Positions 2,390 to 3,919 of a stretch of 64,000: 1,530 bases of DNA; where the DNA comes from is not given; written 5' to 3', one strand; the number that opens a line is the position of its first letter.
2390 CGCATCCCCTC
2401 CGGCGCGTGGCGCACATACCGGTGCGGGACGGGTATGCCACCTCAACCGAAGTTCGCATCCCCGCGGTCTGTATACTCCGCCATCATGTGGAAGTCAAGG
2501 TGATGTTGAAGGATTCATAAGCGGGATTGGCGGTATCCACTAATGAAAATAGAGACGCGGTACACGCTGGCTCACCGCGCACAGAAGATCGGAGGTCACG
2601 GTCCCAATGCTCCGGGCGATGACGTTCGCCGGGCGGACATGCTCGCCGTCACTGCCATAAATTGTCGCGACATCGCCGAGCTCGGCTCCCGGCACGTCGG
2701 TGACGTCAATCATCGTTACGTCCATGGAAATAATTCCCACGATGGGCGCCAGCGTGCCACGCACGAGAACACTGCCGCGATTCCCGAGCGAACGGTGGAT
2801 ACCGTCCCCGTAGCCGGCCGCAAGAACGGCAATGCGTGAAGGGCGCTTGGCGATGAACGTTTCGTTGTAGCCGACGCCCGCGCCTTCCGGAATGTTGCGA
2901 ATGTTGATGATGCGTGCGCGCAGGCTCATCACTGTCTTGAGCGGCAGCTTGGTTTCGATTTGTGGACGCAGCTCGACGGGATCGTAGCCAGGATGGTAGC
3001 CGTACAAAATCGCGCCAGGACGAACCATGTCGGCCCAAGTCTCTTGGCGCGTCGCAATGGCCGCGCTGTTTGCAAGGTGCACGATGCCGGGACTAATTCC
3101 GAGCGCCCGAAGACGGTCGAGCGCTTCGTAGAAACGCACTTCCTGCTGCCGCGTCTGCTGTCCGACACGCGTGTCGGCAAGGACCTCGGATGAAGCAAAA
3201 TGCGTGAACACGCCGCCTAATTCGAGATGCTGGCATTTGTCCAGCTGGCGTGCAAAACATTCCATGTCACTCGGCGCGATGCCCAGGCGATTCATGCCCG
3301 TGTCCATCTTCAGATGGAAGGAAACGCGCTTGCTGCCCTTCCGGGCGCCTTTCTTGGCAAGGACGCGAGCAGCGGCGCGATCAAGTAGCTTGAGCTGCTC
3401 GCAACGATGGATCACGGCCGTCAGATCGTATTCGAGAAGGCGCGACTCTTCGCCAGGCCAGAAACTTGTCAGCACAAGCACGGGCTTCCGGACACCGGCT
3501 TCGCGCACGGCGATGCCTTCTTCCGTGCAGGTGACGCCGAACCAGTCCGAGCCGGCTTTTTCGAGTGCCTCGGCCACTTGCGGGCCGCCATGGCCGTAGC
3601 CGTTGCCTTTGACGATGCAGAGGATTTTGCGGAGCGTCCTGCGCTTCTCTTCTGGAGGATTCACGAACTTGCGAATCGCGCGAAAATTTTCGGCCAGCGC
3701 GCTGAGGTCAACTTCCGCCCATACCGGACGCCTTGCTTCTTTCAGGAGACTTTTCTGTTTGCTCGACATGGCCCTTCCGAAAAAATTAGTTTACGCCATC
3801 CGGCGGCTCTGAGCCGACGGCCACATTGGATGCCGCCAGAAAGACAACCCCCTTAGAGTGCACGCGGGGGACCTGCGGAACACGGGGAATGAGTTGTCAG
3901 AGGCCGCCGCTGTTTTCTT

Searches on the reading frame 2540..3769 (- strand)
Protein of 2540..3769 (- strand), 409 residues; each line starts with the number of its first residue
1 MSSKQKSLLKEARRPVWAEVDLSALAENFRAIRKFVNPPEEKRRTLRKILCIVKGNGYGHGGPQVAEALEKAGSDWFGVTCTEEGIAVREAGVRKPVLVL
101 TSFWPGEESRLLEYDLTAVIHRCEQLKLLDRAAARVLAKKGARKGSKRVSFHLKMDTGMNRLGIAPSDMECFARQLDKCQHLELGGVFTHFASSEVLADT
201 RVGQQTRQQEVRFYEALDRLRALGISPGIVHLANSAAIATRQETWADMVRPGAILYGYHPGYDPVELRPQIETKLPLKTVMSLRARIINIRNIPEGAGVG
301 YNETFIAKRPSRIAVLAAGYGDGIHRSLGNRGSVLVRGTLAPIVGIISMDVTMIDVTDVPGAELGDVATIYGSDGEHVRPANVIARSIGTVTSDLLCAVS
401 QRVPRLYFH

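Call 58: search_protein_families(library=ncbifam, proteins=[window:2540-3769:-], max_evalue=1e-10)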
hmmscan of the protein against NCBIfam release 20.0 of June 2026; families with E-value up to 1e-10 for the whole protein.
window:2540-3769:- (409 aa): 9 families
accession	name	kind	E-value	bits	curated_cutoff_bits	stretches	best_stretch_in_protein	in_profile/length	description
TIGR00492.1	alr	equivalog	4.8e-91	305.4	168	1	14-408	1-368/369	alanine racemase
NF033131.1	vanT-G-Cterm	exception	2.1e-86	290.1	460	1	16-407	3-368/368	serine racemase VanT catalytic subunit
NF008897.0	PRK11930.1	equivalog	2.7e-84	283.7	804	1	17-409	461-821/822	bifunctional UDP-N-acetylmuramoyl-tripeptide:D-alanyl-D-alanine ligase/alanine racemase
NF002970.2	PRK03646.1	exception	2.8e-61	207.6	600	1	14-404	3-352/356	catabolic alanine racemase DadX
NF033132.1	vanT-CELN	equivalog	1.1e-50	172.8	900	1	18-403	342-693/697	membrane-bound serine racemase VanT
NF000792.0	PRK00053.2-3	equivalog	3.7e-48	164.5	384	1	19-407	7-358/360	alanine racemase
NF009879.0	PRK13340.1-4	subfamily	5.9e-42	143.9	434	1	16-407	42-404/406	alanine racemase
NF000791.0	PRK00053.2-2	equivalog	7.5e-41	140.4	218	1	42-355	21-301/340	alanine racemase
NF033133.1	vanT-L-cat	exception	2.8e-38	132.1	750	1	46-368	31-333/366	serine racemase VanT-L catalytic subunit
